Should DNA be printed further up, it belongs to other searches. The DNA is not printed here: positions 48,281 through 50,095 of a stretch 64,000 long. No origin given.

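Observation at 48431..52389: Two cobalamin-type radical SAM enzymes flanking a QueG/RdhA-like Fe-S protein, directly downstream of the NiFe sulfhydrogenase operon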

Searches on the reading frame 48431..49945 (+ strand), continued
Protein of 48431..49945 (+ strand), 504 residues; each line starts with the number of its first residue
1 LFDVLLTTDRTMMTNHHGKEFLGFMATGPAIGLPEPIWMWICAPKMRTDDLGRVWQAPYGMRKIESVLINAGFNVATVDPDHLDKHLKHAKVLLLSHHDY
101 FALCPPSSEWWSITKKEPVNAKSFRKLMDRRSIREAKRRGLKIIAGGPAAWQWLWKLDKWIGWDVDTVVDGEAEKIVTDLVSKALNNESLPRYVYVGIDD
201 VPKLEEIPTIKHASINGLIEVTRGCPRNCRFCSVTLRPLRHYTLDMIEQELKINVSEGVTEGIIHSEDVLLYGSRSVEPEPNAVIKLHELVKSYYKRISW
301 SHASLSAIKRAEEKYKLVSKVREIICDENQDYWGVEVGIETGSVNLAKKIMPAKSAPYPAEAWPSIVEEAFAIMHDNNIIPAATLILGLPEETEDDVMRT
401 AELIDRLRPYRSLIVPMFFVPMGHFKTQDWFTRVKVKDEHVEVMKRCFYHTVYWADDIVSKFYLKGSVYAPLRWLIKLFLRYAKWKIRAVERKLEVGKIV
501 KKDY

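Call 85: find_encoding_contigs(protein=P0171, flank=4000, max_places=2)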
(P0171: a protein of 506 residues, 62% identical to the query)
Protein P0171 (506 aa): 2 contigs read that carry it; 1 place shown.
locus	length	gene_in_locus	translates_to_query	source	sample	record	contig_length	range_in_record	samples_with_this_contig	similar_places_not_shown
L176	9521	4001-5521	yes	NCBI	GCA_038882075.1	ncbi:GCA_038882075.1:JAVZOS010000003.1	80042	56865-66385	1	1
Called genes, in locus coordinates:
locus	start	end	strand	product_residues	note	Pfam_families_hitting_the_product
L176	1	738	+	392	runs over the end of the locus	PF07969:Amidohydro_3 (faint), PF12890:DHOase (weak), PF01979:Amidohydro_1 (weak)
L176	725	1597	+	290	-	PF01180:DHO_dh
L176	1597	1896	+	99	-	-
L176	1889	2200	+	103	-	-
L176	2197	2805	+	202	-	PF01914:MarC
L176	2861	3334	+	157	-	PF13404:HTH_AsnC-type, PF13412:HTH_24, PF01037:AsnC_trans_reg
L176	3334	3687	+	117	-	PF02150:Zn_ribbon_RPB9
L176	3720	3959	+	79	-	-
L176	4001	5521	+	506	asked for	PF04055:Radical_SAM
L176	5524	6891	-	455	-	PF02403:Seryl_tRNA_N, PF00587:tRNA-synt_2b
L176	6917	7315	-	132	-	PF01883:FeS_assembly_P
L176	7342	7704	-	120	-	PF01502:PRA-CH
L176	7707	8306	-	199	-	PF00117:GATase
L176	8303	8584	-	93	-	PF01503:PRA-PH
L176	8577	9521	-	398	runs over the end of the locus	PF00815:Histidinol_dh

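Call 86: list_cluster_members(proteins=[P0171, P0179, P0227])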
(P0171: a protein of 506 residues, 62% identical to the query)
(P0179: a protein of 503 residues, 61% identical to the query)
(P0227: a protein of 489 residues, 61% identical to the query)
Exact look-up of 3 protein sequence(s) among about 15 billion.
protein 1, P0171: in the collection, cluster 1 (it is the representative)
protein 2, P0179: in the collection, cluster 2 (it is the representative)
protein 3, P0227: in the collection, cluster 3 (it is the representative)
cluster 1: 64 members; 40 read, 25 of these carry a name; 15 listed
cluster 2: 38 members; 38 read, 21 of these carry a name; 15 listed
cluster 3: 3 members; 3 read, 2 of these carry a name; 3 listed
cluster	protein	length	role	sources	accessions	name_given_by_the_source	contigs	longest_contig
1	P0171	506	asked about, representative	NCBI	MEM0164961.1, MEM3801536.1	MAG: radical SAM protein [Saccharolobus sp.]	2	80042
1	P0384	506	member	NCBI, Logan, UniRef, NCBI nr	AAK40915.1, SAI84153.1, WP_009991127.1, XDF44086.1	B12-binding domain-containing radical SAM protein [Saccharolobus solfataricus] | Radical SAM core domain-containing protein n=3 Tax=Saccharolobus solfataricus TaxID=2287 ... | radical SAM protein [Saccharolobus solfataricus]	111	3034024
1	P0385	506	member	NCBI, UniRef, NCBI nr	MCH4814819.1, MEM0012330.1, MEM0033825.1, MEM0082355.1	MAG: radical SAM protein [Saccharolobus sp.] | B12-binding domain-containing radical SAM protein n=1 Tax=Saccharolobus TaxID=2100760 ... | B12-binding domain-containing radical SAM protein [Saccharolobus shibatae]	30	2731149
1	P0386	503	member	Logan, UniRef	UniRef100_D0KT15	Radical SAM domain protein n=1 Tax=Saccharolobus solfataricus (strain 98/2) TaxID=555311 ...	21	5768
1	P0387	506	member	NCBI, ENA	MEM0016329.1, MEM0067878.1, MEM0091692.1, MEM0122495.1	MAG: radical SAM protein [Saccharolobus sp.]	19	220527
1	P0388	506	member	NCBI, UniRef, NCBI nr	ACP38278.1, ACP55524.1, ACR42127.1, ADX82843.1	B12-binding domain-containing radical SAM protein [Saccharolobus islandicus] | Radical SAM domain protein n=5 Tax=Saccharolobus islandicus TaxID=43080 RepID=C4KHR3_SACI6 | radical SAM protein [Sulfolobus islandicus]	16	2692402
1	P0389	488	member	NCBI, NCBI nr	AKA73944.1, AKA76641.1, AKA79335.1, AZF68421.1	radical SAM protein [Saccharolobus solfataricus]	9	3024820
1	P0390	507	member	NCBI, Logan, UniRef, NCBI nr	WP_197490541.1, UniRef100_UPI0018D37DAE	radical SAM protein [Saccharolobus sp. A20] | B12-binding domain-containing radical SAM protein n=1 Tax=Saccharolobus sp. A20 ... | radical SAM protein [Sulfolobus sp. A20]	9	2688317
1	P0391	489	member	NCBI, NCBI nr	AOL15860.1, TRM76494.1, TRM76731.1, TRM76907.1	radical SAM protein [Sulfolobus sp. A20]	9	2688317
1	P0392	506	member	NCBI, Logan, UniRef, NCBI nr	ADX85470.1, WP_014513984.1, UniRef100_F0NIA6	B12-binding domain-containing radical SAM protein [Saccharolobus islandicus] | Fe-S oxidoreductase n=1 Tax=Saccharolobus islandicus (strain REY15A) TaxID=930945 ... | radical SAM protein [Sulfolobus islandicus]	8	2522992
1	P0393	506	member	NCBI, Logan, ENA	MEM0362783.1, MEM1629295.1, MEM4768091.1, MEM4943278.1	MAG: radical SAM protein [Sulfolobaceae archaeon]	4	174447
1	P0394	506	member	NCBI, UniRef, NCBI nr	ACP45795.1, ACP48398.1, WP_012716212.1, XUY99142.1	Radical SAM domain protein [Sulfolobus islandicus Y.G.57.14] | Radical SAM domain protein n=2 Tax=Saccharolobus islandicus TaxID=43080 RepID=C3NEQ6_SACI7 | radical SAM protein [Sulfolobus islandicus]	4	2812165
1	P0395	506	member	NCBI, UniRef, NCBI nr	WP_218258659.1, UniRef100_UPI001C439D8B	B12-binding domain-containing radical SAM protein [Saccharolobus shibatae] | B12-binding domain-containing radical SAM protein n=1 Tax=Saccharolobus shibatae ... | radical SAM protein [Saccharolobus shibatae]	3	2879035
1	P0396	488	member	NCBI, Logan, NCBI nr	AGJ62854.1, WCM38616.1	radical SAM protein [Sulfolobus islandicus] | Fe-S oxidoreductase [Sulfolobus islandicus LAL14/1]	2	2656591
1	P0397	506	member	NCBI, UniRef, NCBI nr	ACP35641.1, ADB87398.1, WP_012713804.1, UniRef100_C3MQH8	Radical SAM domain protein [Sulfolobus islandicus L.S.2.15] | Radical SAM domain protein n=2 Tax=Saccharolobus islandicus TaxID=43080 RepID=C3MQH8_SACI2 | radical SAM protein [Sulfolobus islandicus]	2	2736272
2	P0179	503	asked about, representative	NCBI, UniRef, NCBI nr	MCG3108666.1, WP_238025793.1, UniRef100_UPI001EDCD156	tRNA-2-methylthio-N(6)-dimethylallyladenosine synthase [Metallosphaera sp. J1] | B12-binding domain-containing radical SAM protein n=1 Tax=Metallosphaera javensis (ex ... | radical SAM protein [Metallosphaera javensis (ex Hofmann et al. 2022)]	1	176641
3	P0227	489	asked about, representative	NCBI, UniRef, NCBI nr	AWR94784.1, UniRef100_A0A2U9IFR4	radical SAM protein [Acidianus brierleyi] | Radical SAM protein n=2 Tax=Acidianus brierleyi TaxID=41673 RepID=A0A2U9IFR4_9CREN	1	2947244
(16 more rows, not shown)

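Call 87: find_encoding_contigs(protein=P0392, flank=4000, max_places=2)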
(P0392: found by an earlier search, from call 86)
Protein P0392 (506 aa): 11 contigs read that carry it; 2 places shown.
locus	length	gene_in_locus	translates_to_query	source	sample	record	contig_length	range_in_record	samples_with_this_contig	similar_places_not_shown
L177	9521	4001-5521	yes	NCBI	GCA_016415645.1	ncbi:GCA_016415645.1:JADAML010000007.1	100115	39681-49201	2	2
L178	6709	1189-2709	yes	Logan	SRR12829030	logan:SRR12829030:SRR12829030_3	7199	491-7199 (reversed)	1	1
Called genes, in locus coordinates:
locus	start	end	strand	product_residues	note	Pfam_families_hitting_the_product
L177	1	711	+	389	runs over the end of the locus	PF01979:Amidohydro_1, PF12890:DHOase (weak)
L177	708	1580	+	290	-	PF01180:DHO_dh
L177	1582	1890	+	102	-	-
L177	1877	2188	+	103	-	-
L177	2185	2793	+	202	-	PF01914:MarC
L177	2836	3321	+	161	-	PF13404:HTH_AsnC-type, PF13412:HTH_24, PF01037:AsnC_trans_reg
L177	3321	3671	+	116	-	PF02150:Zn_ribbon_RPB9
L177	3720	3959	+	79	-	-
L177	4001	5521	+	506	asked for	PF04055:Radical_SAM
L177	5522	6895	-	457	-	PF02403:Seryl_tRNA_N, PF00587:tRNA-synt_2b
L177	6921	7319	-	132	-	PF01883:FeS_assembly_P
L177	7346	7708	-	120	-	PF01502:PRA-CH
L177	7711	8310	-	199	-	PF00117:GATase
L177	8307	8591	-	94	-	PF01503:PRA-PH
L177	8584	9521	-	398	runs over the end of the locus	PF00815:Histidinol_dh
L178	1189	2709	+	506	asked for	PF04055:Radical_SAM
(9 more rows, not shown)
